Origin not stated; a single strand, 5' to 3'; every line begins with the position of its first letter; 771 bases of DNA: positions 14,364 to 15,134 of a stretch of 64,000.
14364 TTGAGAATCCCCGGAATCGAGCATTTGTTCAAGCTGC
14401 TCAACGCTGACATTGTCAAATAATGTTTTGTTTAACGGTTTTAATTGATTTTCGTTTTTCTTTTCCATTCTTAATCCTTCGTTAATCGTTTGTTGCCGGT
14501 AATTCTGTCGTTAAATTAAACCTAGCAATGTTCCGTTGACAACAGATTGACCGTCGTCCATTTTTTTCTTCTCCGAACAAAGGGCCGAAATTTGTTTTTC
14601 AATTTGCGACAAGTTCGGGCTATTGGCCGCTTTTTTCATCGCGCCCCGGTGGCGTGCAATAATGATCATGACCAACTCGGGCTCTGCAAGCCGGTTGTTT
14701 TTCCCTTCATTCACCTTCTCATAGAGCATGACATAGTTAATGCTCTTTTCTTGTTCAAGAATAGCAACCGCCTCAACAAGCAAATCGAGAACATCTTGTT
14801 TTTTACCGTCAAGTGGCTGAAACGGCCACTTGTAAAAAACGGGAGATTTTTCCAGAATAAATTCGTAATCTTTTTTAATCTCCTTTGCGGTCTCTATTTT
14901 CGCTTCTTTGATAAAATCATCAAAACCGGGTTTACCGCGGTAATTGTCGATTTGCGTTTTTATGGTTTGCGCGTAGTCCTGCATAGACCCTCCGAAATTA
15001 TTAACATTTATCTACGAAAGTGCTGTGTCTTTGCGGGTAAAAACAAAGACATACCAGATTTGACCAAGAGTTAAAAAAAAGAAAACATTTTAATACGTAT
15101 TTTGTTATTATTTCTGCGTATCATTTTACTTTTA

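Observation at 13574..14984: Two mutually similar ~158-aa proteins of unknown function bracket the precursor gene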

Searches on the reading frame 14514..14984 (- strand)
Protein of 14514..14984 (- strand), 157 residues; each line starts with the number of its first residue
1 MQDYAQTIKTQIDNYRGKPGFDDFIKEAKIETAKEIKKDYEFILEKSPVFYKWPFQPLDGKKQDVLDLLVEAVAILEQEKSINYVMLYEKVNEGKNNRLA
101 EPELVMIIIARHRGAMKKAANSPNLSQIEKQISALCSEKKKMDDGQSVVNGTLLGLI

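Call 4: search_protein_families(library=pfam, proteins=[window:14514-14984:-], max_evalue=1)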
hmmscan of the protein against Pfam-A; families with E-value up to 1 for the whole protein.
window:14514-14984:- (157 aa): 0 families

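Call 5: search_protein_families(library=ncbifam, proteins=[window:14514-14984:-], max_evalue=1)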
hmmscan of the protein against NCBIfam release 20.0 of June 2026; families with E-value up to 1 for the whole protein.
window:14514-14984:- (157 aa): 0 families

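Call 6: find_homologous_proteins(query=window:14514-14984:-, max_evalue=0.01)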
Query window:14514-14984:- (157 aa): 1 proteins with E <= 0.01 among 29 candidates.
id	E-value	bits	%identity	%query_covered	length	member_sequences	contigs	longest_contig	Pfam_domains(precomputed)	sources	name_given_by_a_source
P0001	2.1e-96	338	100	100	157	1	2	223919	-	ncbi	-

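Call 8: find_encoding_contigs(protein=P0001, flank=10000, max_places=4)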
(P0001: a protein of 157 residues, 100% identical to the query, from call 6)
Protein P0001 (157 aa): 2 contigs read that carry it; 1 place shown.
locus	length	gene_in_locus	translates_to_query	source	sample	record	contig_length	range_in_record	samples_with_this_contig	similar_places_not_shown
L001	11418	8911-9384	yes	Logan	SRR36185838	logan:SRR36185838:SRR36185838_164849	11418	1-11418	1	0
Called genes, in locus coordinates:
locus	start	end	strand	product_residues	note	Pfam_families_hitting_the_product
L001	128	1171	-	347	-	PF01118:Semialdhyde_dh, PF22698:Semialdhyde_dhC_1, PF02774:Semialdhyde_dhC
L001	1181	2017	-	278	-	PF13085:Fer2_3, PF13187:Fer4_9 (faint), PF13183:Fer4_8, PF12838:Fer4_7 (weak), PF13534:Fer4_17 (weak)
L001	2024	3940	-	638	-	PF00890:FAD_binding_2, PF01266:DAO (weak), PF03486:HI0933_like (faint), PF02910:Succ_DH_flav_C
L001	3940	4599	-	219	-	PF01127:Sdh_cyt (weak)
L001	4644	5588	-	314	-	PF00850:Hist_deacetyl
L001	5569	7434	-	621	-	PF00015:MCPsignal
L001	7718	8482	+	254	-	PF08239:SH3_3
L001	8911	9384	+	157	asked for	-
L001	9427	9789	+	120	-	-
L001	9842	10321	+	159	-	-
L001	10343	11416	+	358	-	?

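Call 16: search_protein_representatives(alignment_id=A1)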
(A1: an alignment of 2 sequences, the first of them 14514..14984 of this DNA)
Query: 2 sequences, 163 profile positions. Proteins with E-value up to 0.001 (for the whole library): 13; up to 1e-10: 8; up to 1e-30: 2. The best 13 are listed.
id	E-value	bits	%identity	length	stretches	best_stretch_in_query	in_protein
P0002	5.0e-80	283.3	-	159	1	1-163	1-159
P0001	2.2e-79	281.2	-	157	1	1-163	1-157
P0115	3.4e-17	79.0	-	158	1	23-162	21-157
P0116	5.1e-13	65.4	-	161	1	28-162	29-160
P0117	4.6e-12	62.3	-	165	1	23-161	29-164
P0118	4.9e-12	62.2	-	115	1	48-162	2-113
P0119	6.3e-12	61.9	-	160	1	26-162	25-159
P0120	6.3e-12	61.9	-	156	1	27-163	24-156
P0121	1.2e-10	57.7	-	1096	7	58-93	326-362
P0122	1.8e-10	57.2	-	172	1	3-162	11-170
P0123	2.2e-09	53.6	-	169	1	26-162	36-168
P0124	5.8e-04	36.0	-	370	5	97-120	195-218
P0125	6.2e-04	35.9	-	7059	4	82-120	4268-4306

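Call 21: search_solved_structures(query=A2, max_evalue=10, show_alignments=2)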
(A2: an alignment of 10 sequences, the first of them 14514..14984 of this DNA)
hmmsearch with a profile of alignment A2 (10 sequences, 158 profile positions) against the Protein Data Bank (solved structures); distinct sequences matched with E-value up to 10: 23.
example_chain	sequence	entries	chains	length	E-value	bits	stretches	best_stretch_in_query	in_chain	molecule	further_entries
9ja5_A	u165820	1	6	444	0.16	15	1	11-145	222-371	Meiotically up-regulated gene 135 protein,SWR1 complex bromodomain subunit bdf1,Immunoglob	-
1wrk_A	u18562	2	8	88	0.21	14.6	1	82-143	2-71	Troponin C, slow skeletal and cardiac muscles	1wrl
2kfx_T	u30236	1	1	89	0.22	14.6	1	82-143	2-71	Troponin C, slow skeletal and cardiac muscles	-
2ctn_A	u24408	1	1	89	0.24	14.4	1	83-143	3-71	TROPONIN C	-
5dm6_L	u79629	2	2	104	0.28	14.2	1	14-88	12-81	50S ribosomal protein L18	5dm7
3e96_A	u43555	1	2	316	0.37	13.8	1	54-98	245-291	Dihydrodipicolinate synthase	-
7sc2_A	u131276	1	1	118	0.44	13.5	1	82-143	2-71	Troponin C, slow skeletal and cardiac muscles,Troponin I, cardiac muscle chimera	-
1ap4_A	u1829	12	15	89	0.46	13.5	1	82-142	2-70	CARDIAC N-TROPONIN C | TROPONIN C, SLOW SKELETAL AND CARDIAC MUSCLES | PROTEIN (TROPONIN C)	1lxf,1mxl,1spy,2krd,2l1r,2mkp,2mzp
5vln_A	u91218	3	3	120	0.46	13.5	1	82-143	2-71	Troponin C, slow skeletal and cardiac muscles,Troponin I, cardiac muscle | Troponin C, Troponin I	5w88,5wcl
2n7l_C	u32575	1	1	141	0.48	13.4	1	82-142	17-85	Troponin C/Troponin I chimera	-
2jxl_A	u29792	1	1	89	0.49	13.4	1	82-142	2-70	Troponin C, slow skeletal and cardiac muscles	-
7a0r_L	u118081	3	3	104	0.5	13.4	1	14-88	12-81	50S ribosomal protein L18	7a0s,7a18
2kgb_C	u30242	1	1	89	0.5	13.4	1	82-142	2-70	Troponin C, slow skeletal and cardiac muscles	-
8fae_B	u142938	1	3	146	0.5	13.4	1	65-101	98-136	Envelope glycoprotein gp41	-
6mv3_A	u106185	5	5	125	0.51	13.3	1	82-143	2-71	Troponin C, slow skeletal and cardiac muscles,Troponin I, cardiac muscle chimera | Troponin C, slow skeletal and cardiac muscles,Troponin I, cardiac muscle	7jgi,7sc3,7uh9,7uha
1nkw_M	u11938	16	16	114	0.52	13.3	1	12-88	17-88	50S ribosomal protein L18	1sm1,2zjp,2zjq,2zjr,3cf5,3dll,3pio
4v49_BM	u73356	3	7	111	0.56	13.2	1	14-88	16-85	50S ribosomal protein L18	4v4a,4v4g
1nwx_M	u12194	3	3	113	0.57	13.2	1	13-88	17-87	ribosomal protein L18 | 50S ribosomal protein L18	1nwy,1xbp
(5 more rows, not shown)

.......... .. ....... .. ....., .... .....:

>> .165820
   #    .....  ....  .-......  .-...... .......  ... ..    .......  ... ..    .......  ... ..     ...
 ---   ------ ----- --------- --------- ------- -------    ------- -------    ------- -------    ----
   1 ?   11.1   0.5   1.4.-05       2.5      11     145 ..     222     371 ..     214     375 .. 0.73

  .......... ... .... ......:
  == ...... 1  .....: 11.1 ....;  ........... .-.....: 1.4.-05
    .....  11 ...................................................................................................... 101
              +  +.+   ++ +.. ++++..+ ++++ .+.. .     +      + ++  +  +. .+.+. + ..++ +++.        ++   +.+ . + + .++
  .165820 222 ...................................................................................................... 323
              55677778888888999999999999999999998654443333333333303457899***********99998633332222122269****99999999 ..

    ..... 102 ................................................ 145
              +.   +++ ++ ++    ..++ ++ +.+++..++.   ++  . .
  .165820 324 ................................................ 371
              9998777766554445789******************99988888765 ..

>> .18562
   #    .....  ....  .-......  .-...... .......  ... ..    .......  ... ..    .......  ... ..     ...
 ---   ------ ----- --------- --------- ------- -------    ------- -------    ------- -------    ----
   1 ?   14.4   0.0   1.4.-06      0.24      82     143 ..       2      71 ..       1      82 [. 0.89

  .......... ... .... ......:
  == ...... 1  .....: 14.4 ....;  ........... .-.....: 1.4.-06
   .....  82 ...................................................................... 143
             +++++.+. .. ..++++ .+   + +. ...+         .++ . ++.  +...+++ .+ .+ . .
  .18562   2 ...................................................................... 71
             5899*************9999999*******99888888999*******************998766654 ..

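Call 22: search_protein_families(library=pfam, alignment_id=A2, max_evalue=10)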
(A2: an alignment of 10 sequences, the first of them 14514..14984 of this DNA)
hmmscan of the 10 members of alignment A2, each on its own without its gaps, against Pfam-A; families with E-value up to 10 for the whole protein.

A. member 1, window:14514-14984:- (157 aa): 0 families

B. families by the number of members that match (of 10 scanned): 9 families
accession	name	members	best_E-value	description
PF03992.22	ABM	1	0.00028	Antibiotic biosynthesis monooxygenase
PF08572.15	PRP3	1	0.007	pre-mRNA processing factor 3 domain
PF15712.10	NPAT_C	1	0.056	NPAT C terminus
PF06570.16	DUF1129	1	0.088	Protein of unknown function (DUF1129)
PF20302.4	HisK-N-like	1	0.1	HisK-N-like globin domain of the ASK signalosome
PF23010.2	RA_3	1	0.13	PHLPP protein RA domain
PF10338.15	YBL028C_N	1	0.14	YBL028C ribosome biogenesis factor, N-terminal domain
PF11790.14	Glyco_hydro_cc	1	0.16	Glycosyl hydrolase catalytic core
PF08990.16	Docking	1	0.19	Erythronolide synthase docking domain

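Call 26: predict_structure(alignment_id=A2)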
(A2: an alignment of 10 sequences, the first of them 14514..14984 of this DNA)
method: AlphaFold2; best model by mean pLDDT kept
length: 157 residues; sequences in the alignment: 10
mean_pLDDT: 76.9   pTM: 0.65
mean pLDDT of the five models: 76.9, 76.8, 76.1, 75.1, 73.9
residues with pLDDT >= 90: 28; 70-90: 94; 50-70: 23; < 50: 12
segments of 3 or more residues with pLDDT < 50: 140-145, 154-157
pLDDT, mean of each block of 10 residues (from residue 1): 69 81 76 76 79 86 93 92 89 56 83 83 87 77 50 45
secondary structure, 60 per line:
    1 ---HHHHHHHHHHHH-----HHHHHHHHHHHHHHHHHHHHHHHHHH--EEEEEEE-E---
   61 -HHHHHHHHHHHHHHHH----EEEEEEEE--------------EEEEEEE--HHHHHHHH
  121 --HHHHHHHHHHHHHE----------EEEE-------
elements in order: H4-15 H21-46 E49-55 H62-77 E82-89 E104-110 H113-120 H123-135 E147-150

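Call 30: find_encoding_contigs(protein=P0120, flank=8000, max_places=2)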
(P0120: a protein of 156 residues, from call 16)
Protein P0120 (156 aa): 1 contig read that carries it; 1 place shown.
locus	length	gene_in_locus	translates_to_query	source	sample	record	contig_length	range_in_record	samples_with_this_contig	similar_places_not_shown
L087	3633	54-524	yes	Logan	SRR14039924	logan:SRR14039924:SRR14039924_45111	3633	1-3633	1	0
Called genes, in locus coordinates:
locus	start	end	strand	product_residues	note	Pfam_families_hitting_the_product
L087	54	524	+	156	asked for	-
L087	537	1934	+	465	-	PF04055:Radical_SAM, PF13353:Fer4_12 (weak)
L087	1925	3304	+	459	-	PF04055:Radical_SAM, PF13353:Fer4_12 (weak)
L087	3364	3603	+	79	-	-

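Call 31: find_encoding_contigs(protein=P0123, flank=8000, max_places=2)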
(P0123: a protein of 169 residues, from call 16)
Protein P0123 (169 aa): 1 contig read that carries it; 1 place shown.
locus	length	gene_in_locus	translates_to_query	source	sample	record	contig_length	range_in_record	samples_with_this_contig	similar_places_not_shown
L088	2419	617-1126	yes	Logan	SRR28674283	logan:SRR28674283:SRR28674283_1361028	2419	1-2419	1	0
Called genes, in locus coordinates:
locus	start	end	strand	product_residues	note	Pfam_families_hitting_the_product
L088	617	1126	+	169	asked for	-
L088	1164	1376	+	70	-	-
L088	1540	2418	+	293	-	?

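Call 33: fold_search(model_id=the predicted structure, library=pdb)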
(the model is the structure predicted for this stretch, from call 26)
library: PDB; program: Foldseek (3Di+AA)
matches with E <= 10: 1508; with E <= 0.001: 106
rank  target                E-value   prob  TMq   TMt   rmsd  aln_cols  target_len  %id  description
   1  1y0h_A                3.0e-07  1.00  0.52  0.79   2.6       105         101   21  Structure of Rv0793 from Mycobacterium tuberculosis (released 2004-12-28)
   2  4zos_C                1.4e-06  1.00  0.51  0.75   3.1       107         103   16  2.20 Angstrom resolution crystal structure of protein YE0340 of unidentified function from Yersinia enterocolitica sub (released 2015-06-17)
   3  4zos_A                1.8e-06  1.00  0.54  0.79   3.2       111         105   14  2.20 Angstrom resolution crystal structure of protein YE0340 of unidentified function from Yersinia enterocolitica sub (released 2015-06-17)
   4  4dpo_B                1.8e-06  1.00  0.51  0.77   3.7       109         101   14  Crystal structure of a conserved protein MM_1583 from Methanosarcina mazei Go1 (released 2012-02-29)
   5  3bn7                  2.3e-06  1.00  0.47  0.68   3.8       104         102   16  CRYSTAL STRUCTURE OF A DIMERIC FERREDOXIN-LIKE PROTEIN (CC_2267) FROM CAULOBACTER CRESCENTUS CB15 AT 1.64 A RESOLUTION (released 2007-12-25)
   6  1y0h_B                2.8e-06  1.00  0.52  0.81   2.3       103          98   21  Structure of Rv0793 from Mycobacterium tuberculosis (released 2004-12-28)
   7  4zos_D                2.8e-06  1.00  0.53  0.83   2.3       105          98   15  2.20 Angstrom resolution crystal structure of protein YE0340 of unidentified function from Yersinia enterocolitica sub (released 2015-06-17)
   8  4zos_B                3.4e-06  1.00  0.53  0.83   2.4       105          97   15  2.20 Angstrom resolution crystal structure of protein YE0340 of unidentified function from Yersinia enterocolitica sub (released 2015-06-17)
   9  4dpo_A                5.4e-06  1.00  0.52  0.77   3.4       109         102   14  Crystal structure of a conserved protein MM_1583 from Methanosarcina mazei Go1 (released 2012-02-29)
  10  3kg1_A                6.6e-06  1.00  0.48  0.74   2.6       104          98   12  Crystal structure of SnoaB, a cofactor-independent oxygenase from Streptomyces nogalater, mutant N63A (released 2010-01-26)
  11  5xzt_C                6.6e-06  1.00  0.51  0.70   3.3       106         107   10  C-terminal peptide depleted mutant of hydroxynitrile lyase from Passiflora edulis (PeHNL) (released 2017-11-22)
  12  1r6y                  7.1e-06  1.00  0.48  0.69   3.5       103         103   14  Crystal structure of YgiN from Escherichia coli (released 2004-11-02)
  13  5xzq_K                9.8e-06  1.00  0.51  0.72   3.2       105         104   10  Hydroxynitrile lyase from Passiflora edulis (PeHNL) (released 2017-11-22)
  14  3bb5_A                9.8e-06  1.00  0.48  0.69   3.7       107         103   16  CRYSTAL STRUCTURE OF A DIMERIC FERREDOXIN-LIKE PROTEIN OF UNKNOWN FUNCTION (JANN_3925) FROM JANNASCHIA SP. CCS1 AT 2.3 (released 2007-11-20)
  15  5xzt_D                1.1e-05  1.00  0.52  0.74   2.9       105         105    8  C-terminal peptide depleted mutant of hydroxynitrile lyase from Passiflora edulis (PeHNL) (released 2017-11-22)
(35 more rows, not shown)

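Call 34: find_encoding_contigs(protein=P0122, flank=8000, max_places=2)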
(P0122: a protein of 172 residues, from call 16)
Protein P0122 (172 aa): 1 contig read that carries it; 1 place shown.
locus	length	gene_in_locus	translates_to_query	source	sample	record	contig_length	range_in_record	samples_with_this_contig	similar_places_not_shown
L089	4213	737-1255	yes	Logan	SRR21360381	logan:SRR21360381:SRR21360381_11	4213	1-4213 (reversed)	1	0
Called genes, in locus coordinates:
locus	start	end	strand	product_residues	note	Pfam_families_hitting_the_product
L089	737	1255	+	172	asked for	-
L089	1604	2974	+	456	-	PF04055:Radical_SAM, PF13353:Fer4_12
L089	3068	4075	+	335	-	-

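Call 35: find_encoding_contigs(protein=P0117, flank=8000, max_places=2)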
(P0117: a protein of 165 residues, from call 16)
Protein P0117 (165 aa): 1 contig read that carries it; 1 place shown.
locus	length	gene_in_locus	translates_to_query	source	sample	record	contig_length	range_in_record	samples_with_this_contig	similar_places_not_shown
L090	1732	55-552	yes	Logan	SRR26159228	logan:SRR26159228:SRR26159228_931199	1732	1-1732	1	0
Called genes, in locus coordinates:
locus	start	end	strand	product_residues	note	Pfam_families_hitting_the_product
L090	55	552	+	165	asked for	-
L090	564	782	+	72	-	-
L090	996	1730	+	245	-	?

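Call 36: list_cluster_members(proteins=[window:14514-14984:-, window:13577-14053:-, window:14109-14468:-, window:12098-13552:-, window:19955-21868:+])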
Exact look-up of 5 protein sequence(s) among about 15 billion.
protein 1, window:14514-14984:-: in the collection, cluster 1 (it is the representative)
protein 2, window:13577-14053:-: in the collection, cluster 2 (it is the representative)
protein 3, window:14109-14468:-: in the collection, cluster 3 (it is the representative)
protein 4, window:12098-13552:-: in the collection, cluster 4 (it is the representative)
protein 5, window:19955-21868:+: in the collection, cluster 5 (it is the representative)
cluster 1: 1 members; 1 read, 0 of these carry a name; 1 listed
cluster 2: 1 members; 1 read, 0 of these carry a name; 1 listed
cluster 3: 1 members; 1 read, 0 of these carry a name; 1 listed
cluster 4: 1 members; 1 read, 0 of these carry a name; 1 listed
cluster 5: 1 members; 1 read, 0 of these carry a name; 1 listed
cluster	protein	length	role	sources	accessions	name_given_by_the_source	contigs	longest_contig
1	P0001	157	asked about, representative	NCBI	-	-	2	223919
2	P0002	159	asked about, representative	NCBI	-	-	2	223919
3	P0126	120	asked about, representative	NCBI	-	-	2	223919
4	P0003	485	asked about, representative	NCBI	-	-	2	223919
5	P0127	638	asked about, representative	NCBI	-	-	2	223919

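Call 49: search_protein_families(library=pfam, proteins=[P0115, P0116, P0117, P0118, P0119, P0120, P0122, P0123], max_evalue=0.05)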
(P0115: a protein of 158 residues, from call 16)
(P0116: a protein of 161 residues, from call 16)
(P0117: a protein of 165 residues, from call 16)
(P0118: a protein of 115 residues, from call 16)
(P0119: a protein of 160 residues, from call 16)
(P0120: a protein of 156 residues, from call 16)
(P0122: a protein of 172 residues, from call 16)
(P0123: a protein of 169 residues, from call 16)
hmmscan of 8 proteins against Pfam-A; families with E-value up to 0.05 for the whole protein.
P0115 (158 aa): 0 families

P0116 (161 aa): 1 family
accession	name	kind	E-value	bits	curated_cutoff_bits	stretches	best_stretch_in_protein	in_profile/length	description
PF08572.15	PRP3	-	0.007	16.4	31.4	1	94-137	122-164/220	pre-mRNA processing factor 3 domain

P0117 (165 aa): 0 families

P0118 (115 aa): 1 family
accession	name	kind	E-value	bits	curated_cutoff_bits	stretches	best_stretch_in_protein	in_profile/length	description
PF03992.22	ABM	-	0.00028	21.4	23.1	1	9-87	4-77/78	Antibiotic biosynthesis monooxygenase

P0119 (160 aa): 0 families

P0120 (156 aa): 0 families

P0122 (172 aa): 0 families

P0123 (169 aa): 0 families

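Call 57: search_protein_families(library=pfam, proteins=[L089:3068-4072:+], max_evalue=0.1)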
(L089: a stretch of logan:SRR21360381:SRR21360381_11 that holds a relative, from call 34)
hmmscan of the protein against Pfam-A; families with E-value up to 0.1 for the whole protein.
L089:3068-4072:+ (335 aa): 0 families

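Call 61: find_related_loci(query=A6, collection=metagenome_contigs, flank=8000)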
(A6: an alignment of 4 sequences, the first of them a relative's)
Query A6 (161 aa) in metagenome_contigs; peptide patterns used: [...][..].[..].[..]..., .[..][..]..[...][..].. (x = any residue, [..] = any of these).
600 stretches matched a pattern, but none encodes a relative of the query by tblastn (E <= 1e-3).

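Call 63: find_related_loci(query=A7, collection=metagenome_contigs, flank=8000)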
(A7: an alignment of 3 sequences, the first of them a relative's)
Query A7 (160 aa) in metagenome_contigs; peptide patterns used: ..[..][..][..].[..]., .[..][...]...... (x = any residue, [..] = any of these).
600 stretches matched a pattern (row limit reached: there are more); 1 encode a relative of the query (tblastn E <= 1e-3); 1 distinct loci.
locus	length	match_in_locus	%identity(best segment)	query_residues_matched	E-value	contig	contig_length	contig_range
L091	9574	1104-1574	42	1-159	7e-44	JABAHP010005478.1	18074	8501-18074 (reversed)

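Call 82: search_protein_families(library=ncbifam, alignment_id=A5, max_evalue=0.01)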
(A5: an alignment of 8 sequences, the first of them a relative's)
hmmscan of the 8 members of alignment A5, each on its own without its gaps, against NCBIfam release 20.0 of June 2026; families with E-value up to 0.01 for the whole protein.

A. member 1, P0115 (158 aa): 0 families

B. families by the number of members that match (of 8 scanned): 0 families
